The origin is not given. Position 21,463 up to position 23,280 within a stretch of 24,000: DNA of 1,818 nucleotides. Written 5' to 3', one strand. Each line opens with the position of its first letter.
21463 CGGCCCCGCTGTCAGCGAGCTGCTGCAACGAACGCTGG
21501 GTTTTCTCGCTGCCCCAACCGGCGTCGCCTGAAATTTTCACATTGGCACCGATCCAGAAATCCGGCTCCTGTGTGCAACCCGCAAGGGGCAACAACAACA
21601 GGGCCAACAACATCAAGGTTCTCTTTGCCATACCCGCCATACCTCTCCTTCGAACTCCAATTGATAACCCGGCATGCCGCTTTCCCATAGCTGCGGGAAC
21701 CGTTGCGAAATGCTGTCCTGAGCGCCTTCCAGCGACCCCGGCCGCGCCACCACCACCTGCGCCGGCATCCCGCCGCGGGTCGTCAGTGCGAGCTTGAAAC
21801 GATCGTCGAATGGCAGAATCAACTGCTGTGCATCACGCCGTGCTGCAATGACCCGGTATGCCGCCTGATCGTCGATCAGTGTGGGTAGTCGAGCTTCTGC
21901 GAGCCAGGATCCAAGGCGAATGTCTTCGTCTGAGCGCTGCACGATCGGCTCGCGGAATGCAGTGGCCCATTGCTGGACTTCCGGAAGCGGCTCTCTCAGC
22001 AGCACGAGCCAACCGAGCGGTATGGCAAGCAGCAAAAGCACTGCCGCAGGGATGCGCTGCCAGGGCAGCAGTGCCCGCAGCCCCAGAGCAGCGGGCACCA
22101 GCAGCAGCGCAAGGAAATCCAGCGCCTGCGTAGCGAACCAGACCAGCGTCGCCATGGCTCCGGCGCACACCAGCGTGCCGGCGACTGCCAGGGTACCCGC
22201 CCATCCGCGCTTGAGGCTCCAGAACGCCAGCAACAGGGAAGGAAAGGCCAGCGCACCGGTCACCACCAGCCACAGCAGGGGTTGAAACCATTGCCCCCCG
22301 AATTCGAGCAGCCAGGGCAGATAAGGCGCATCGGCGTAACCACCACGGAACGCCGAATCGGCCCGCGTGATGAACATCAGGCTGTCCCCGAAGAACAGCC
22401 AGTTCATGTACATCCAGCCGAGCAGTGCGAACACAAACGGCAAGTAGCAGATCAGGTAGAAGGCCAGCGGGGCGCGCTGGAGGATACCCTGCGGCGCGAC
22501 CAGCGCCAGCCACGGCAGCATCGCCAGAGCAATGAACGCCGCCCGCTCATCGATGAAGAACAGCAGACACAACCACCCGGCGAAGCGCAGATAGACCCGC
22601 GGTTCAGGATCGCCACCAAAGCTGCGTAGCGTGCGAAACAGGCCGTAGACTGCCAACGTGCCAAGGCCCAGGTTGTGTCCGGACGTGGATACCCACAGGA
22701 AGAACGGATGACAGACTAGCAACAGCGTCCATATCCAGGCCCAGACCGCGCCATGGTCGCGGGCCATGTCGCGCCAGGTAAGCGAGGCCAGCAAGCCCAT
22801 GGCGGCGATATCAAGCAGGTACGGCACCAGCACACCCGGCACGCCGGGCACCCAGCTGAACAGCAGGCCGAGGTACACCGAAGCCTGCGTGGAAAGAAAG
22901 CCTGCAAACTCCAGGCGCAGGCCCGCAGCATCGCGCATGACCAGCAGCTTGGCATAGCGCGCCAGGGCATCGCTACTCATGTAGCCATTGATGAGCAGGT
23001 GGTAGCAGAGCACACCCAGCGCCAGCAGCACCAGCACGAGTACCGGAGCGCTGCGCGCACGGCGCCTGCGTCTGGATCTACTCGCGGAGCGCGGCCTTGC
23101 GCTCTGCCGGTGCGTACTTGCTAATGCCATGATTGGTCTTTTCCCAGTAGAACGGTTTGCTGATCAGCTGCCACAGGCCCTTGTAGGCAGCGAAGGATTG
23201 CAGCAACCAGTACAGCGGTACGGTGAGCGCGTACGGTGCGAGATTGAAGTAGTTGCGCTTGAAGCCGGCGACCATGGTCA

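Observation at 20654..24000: Uncharacterised three-gene synthase-type exopolysaccharide module: processive GT2, unknown 505-aa membrane protein, TIM-barrel hydrolase lipoprotein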

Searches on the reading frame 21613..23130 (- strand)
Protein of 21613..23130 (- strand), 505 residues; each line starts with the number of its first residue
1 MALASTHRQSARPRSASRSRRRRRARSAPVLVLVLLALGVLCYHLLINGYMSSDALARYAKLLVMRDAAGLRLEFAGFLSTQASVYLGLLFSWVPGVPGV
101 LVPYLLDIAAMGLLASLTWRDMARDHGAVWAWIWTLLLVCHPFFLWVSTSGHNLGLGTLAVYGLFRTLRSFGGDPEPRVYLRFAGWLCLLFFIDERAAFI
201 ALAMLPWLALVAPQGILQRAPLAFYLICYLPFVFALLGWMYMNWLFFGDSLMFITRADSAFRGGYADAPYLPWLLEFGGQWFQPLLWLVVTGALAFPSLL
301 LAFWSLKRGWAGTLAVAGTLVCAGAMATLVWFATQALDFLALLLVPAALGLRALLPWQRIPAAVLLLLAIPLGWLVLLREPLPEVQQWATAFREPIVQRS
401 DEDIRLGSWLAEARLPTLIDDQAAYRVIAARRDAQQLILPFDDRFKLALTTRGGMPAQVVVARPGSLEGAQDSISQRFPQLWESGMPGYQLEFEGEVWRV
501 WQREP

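Call 5: search_protein_families(library=pfam, proteins=[window:21613-23130:-], max_evalue=0.1)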
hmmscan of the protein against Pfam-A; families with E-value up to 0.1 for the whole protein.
window:21613-23130:- (505 aa): 0 families

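Call 6: search_protein_families(library=ncbifam, proteins=[window:21613-23130:-], max_evalue=0.1)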
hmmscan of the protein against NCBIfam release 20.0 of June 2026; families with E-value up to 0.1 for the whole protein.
window:21613-23130:- (505 aa): 0 families

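Call 7: find_encoding_contigs(protein=window:21613-23130:-, flank=10000, max_places=6)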
Protein window:21613-23130:- (505 aa): no gene with exactly this product is on record in the collection.
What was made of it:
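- Tried and rejected: Exact look-up of the 505-aa protein: nothing on record (call 7).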

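Call 8: find_homologous_proteins(query=window:21613-23130:-)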
Query window:21613-23130:- (505 aa): 14 proteins with E <= 0.001 among 8000 candidates.
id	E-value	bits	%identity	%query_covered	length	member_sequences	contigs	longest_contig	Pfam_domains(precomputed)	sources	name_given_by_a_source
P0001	0.0e+0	1023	90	100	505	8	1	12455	-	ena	-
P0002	5.0e-279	944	85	92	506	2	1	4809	-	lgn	-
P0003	7.8e-201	686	64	90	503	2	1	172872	-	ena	-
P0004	1.1e-192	659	62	97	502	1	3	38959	-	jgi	jgi:membrane protein XagC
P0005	1.9e-192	659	60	100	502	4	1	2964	-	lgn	-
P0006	2.1e-183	629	61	94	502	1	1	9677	-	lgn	-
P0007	1.2e-171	590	55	100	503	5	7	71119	-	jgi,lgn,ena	-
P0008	1.6e-170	586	54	100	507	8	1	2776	-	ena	-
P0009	3.9e-144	499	51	100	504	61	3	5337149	-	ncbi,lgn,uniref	ncbi:hypothetical protein [Xanthomonas tesorieronis]|uniref:hypothetical protein n=1 Tax=Xanthomonas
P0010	4.8e-142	492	52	100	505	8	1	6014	-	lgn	-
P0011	8.9e-142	492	51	100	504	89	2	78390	-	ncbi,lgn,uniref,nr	ncbi:hypothetical protein [uncultured Xanthomonas sp.]|uniref:hypothetical protein n=1 Tax=unculture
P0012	1.7e-112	395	46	90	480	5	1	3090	-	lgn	-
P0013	5.0e-82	294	37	96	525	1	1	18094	-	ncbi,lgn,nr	ncbi:MAG: hypothetical protein BMS9Abin36_1803 [Gammaproteobacteria bacterium]|nr:MAG: hypothetical 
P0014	6.4e-69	251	33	91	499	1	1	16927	-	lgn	-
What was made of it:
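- A 62 %-identical homologue of the middle protein is named 'membrane protein XagC' by JGI (call 8).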

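Call 14: find_related_loci(query=window:21613-23130:-, collection=genome_contigs, flank=10000)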
Query window:21613-23130:- (505 aa) in genome_contigs; peptide patterns used: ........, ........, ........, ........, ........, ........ (x = any residue, [..] = any of these).
59 stretches matched a pattern; 4 encode a relative of the query (tblastn E <= 1e-3); 4 distinct loci.
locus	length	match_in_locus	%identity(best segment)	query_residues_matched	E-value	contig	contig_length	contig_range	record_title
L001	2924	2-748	90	257-505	2e-150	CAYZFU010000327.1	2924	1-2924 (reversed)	MAG TPA_asm: uncultured Halopseudomonas sp. isolate SRP200020_co5_50 genome assembly, contig: NODE_54770_length_2924_cov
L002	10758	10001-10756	84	1-253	1e-129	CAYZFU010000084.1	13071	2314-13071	MAG TPA_asm: uncultured Halopseudomonas sp. isolate SRP200020_co5_50 genome assembly, contig: NODE_7439_length_13071_cov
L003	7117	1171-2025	24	233-503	4e-12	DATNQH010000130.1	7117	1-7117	MAG TPA_asm: Leptolyngbyaceae cyanobacterium isolate SMAG_U16502 k141_87209, whole genome shotgun sequence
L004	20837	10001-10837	26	239-503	6e-10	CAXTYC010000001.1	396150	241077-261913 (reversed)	MAG TPA_asm: uncultured Chroococcidiopsis sp. isolate public_SRR1531569_metawrap_bin.6 genome assembly, contig: public_S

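Call 16: search_protein_families(library=pfam, proteins=[L002:8140-10053:+, L002:7161-8138:+, L002:5242-7260:+, L002:3235-5121:+], max_evalue=0.1)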
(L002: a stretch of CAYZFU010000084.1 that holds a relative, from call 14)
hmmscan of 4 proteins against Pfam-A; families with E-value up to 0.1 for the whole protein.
L002:8140-10053:+ (637 aa): 5 families
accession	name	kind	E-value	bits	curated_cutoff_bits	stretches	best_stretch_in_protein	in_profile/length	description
PF13632.12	Glyco_trans_2_3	-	2.7e-23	83.3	27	1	345-553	2-183/198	Glycosyl transferase family group 2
PF13641.12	Glyco_tranf_2_3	-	7.1e-19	69.2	27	1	260-485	3-229/230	Glycosyltransferase like family 2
PF00535.33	Glycos_transf_2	-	1.5e-11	45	23.3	1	261-405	1-140/168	Glycosyl transferase family 2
PF05157.20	MshEN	-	6.3e-05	23.3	23.1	1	78-154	1-80/90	MshEN domain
PF13506.12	Glyco_transf_21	-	0.00038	20.4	21.7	1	320-483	7-172/174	Glycosyl transferase family 21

L002:7161-8138:+ (325 aa): 1 family
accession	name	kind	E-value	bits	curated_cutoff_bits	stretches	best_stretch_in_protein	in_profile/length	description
PF13557.12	Phenol_MetA_deg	-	0.0027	18.2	22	1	132-261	47-185/242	Putative MetA-pathway of phenol degradation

L002:5242-7260:+ (672 aa): 0 families

L002:3235-5121:+ (628 aa): 11 families
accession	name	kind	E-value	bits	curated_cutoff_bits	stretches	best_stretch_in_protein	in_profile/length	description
PF00326.27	Peptidase_S9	-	1.6e-49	168.7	22.6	1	423-625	4-207/213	Prolyl oligopeptidase family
PF20434.5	BD-FAE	-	1.3e-09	38.3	26.8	1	401-588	10-215/215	BD-FAE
PF01738.24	DLH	-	5.3e-08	33.1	21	1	466-613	80-194/217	Dienelactone hydrolase family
PF12146.15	Hydrolase_4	-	5.8e-08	32.8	27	1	556-591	185-220/239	Serine aminopeptidase, S33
PF07859.19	Abhydrolase_3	-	1.7e-06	28.4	25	1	463-607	51-208/210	alpha/beta hydrolase fold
PF02129.25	Peptidase_S15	-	8.5e-06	26.1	23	1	533-592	192-251/262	X-Pro dipeptidyl-peptidase (S15 family)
PF00135.34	COesterase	-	0.00029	20.3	27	1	389-496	91-196/515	Carboxylesterase family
PF05448.18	AXE1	-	0.00045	19.5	21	0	426-499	102-192/321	Acetyl xylan esterase (AXE1)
PF00561.26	Abhydrolase_1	-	0.00057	20.1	25.8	0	547-605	184-238/245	alpha/beta hydrolase fold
PF03959.19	FSH1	-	0.0041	17.2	21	1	557-602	155-197/211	Serine hydrolase (FSH1)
PF08386.16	Abhydrolase_4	-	0.01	16.3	21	1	554-610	26-78/103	TAP-like protein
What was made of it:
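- On Bcs cellulose synthase operon: No PilZ domain was found (calls 5, 16).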

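Call 17: find_encoding_contigs(protein=P0009, flank=10000, max_places=3)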
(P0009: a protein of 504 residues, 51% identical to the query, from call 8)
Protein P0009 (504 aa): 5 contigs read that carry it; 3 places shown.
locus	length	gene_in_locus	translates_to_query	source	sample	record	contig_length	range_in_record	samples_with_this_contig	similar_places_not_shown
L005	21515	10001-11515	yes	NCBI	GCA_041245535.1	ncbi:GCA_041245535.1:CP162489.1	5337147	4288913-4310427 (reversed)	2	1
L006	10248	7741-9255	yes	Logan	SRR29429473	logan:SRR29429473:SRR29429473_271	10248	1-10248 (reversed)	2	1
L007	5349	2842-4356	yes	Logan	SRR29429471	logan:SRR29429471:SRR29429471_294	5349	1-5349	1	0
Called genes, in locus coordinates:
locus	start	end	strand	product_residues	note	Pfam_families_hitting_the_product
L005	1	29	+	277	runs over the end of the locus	-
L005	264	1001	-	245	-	PF00392:GntR, PF07702:UTRA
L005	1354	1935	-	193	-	PF04973:NMN_transporter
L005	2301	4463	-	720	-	PF07715:Plug, PF00593:TonB_dep_Rec_b-barrel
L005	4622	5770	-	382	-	PF01636:APH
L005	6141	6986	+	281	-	PF00535:Glycos_transf_2, PF13641:Glyco_tranf_2_3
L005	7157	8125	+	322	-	-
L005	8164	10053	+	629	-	PF05157:MshEN, PF00535:Glycos_transf_2, PF13641:Glyco_tranf_2_3, PF13632:Glyco_trans_2_3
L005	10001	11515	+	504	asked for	-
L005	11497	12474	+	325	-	PF22612:GH113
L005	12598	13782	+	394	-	PF17767:NAPRTase_N, PF04095:NAPRTase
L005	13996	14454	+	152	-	PF03500:Cellsynth_D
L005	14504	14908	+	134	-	-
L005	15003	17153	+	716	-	PF00535:Glycos_transf_2, PF13641:Glyco_tranf_2_3, PF13506:Glyco_transf_21 (weak), PF13632:Glyco_trans_2_3, PF03552:Cellulose_synt, PF07238:PilZ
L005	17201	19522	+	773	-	PF03170:CBM_BcsB_1st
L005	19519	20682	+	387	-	PF01270:Glyco_hydro_8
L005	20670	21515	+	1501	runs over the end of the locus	PF00515:TPR_1 (faint), PF07719:TPR_2 (faint), PF13176:TPR_7 (faint), PF13414:TPR_11 (faint), PF14559:TPR_19 (weak), PF13432:TPR_16 (weak), PF14559:TPR_19, PF05420:BCSC_C, +7 more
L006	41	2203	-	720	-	PF07715:Plug, PF00593:TonB_dep_Rec_b-barrel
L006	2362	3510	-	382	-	PF01636:APH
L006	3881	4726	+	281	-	PF00535:Glycos_transf_2, PF13641:Glyco_tranf_2_3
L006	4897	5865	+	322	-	-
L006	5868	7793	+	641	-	PF05157:MshEN, PF00535:Glycos_transf_2, PF13641:Glyco_tranf_2_3, PF13632:Glyco_trans_2_3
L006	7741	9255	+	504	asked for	-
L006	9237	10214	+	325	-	PF22612:GH113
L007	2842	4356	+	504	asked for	-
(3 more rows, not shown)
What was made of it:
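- X. tesorieronis has a complete separate bcs operon about 1.5 kb downstream of xag (call 17).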

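Call 30: find_encoding_contigs(protein=P0013, flank=8000, max_places=2)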
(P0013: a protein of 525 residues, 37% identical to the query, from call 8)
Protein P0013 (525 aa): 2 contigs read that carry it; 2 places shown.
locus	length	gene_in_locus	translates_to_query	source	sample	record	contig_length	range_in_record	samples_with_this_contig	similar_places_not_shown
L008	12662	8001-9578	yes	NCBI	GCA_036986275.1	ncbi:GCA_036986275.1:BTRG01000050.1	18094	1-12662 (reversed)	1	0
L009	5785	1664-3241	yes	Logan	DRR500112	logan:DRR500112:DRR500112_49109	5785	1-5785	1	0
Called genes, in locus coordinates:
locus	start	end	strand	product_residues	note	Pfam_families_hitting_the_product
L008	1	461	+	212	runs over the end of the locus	PF03548:LolA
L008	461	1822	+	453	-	PF05496:RuvB_N, PF13191:AAA_16 (faint), PF00004:AAA, PF07728:AAA_5 (faint), PF13401:AAA_22 (faint), PF16193:AAA_assoc_2, PF12002:MgsA_C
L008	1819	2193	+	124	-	PF02537:CRCB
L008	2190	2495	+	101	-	PF02641:DUF190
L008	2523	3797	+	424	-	PF02403:Seryl_tRNA_N, PF00587:tRNA-synt_2b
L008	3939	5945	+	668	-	PF03170:CBM_BcsB_1st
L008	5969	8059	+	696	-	PF05157:MshEN, PF00535:Glycos_transf_2, PF13641:Glyco_tranf_2_3, PF13632:Glyco_trans_2_3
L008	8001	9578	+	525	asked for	-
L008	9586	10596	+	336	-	PF22612:GH113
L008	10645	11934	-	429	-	PF03219:TLC (faint), PF07690:MFS_1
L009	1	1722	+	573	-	?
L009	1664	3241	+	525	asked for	-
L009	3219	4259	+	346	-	PF22612:GH113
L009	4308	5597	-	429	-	PF03219:TLC (faint), PF07690:MFS_1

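Call 31: find_encoding_contigs(protein=P0014, flank=8000, max_places=2)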
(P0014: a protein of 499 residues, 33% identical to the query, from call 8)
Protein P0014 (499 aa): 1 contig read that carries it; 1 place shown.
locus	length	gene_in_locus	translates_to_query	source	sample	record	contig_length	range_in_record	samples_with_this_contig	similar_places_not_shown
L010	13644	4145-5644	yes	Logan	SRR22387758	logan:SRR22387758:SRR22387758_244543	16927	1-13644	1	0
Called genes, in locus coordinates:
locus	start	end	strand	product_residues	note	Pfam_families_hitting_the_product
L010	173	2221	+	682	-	PF03170:CBM_BcsB_1st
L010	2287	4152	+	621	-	PF05157:MshEN, PF00535:Glycos_transf_2, PF13641:Glyco_tranf_2_3, PF13632:Glyco_trans_2_3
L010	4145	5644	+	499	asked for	-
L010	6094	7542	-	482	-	-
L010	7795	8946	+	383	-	-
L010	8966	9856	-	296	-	-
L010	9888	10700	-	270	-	PF19413:YaiO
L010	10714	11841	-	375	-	PF02350:Epimerase_2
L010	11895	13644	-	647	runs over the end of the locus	-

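Call 32: find_encoding_contigs(protein=P0007, flank=8000, max_places=2)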
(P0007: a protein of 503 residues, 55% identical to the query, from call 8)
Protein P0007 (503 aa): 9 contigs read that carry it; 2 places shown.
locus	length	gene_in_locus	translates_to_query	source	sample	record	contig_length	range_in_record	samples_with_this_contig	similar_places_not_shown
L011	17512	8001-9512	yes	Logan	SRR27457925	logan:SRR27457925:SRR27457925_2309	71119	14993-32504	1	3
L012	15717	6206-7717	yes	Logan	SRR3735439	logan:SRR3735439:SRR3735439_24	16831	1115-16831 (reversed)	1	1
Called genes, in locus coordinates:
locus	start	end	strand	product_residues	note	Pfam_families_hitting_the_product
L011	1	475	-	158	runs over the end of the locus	PF00583:Acetyltransf_1, PF13673:Acetyltransf_10, PF13508:Acetyltransf_7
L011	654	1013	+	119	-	-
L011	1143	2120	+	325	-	PF00478:IMPDH (faint), PF03060:NMO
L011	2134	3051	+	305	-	-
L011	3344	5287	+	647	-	-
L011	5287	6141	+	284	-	-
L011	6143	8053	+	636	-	PF05157:MshEN (weak), PF13641:Glyco_tranf_2_3, PF00535:Glycos_transf_2, PF13632:Glyco_trans_2_3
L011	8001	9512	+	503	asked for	-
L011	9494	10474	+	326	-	PF22612:GH113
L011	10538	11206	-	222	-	PF02129:Peptidase_S15 (weak)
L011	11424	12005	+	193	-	PF01965:DJ-1_PfpI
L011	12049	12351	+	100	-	PF13467:RHH_4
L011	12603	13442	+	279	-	PF00072:Response_reg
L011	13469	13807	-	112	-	-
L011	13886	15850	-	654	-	PF00753:Lactamase_B, PF12706:Lactamase_B_2 (weak), PF14863:Alkyl_sulf_dimr, PF14864:Alkyl_sulf_C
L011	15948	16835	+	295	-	PF00126:HTH_1, PF03466:LysR_substrate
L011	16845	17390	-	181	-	PF00015:MCPsignal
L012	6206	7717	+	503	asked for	-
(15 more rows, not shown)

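Call 33: find_encoding_contigs(protein=P0003, flank=8000, max_places=2)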
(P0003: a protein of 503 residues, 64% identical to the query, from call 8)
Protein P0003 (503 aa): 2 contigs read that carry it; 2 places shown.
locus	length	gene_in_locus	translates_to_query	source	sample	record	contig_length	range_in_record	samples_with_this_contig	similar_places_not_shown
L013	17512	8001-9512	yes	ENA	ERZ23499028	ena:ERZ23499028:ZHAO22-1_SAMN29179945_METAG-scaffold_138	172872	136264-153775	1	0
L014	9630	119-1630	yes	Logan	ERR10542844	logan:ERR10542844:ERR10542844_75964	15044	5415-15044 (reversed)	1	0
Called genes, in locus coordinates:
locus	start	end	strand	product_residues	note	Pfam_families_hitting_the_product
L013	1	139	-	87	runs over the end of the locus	PF07130:YebG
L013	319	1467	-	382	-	PF04230:PS_pyruv_trans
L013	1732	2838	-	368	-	PF00881:Nitroreductase, PF14512:TM1586_NiRdase (faint), PF00881:Nitroreductase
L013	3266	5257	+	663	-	PF03170:CBM_BcsB_1st (weak)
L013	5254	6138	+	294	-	-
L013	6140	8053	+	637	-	PF05157:MshEN (weak), PF13641:Glyco_tranf_2_3, PF00535:Glycos_transf_2, PF13632:Glyco_trans_2_3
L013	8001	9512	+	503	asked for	-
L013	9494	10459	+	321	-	PF22612:GH113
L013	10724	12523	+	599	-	PF02776:TPP_enzyme_N, PF00205:TPP_enzyme_M, PF02775:TPP_enzyme_C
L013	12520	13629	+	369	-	PF02746:MR_MLE_N, PF13378:MR_MLE_C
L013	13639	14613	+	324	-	-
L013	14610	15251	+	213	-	PF13618:Gluconate_2-dh3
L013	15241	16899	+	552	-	PF00732:GMC_oxred_N, PF05199:GMC_oxred_C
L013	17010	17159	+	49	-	-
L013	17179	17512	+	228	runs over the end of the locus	PF00156:Pribosyltran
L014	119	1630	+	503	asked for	-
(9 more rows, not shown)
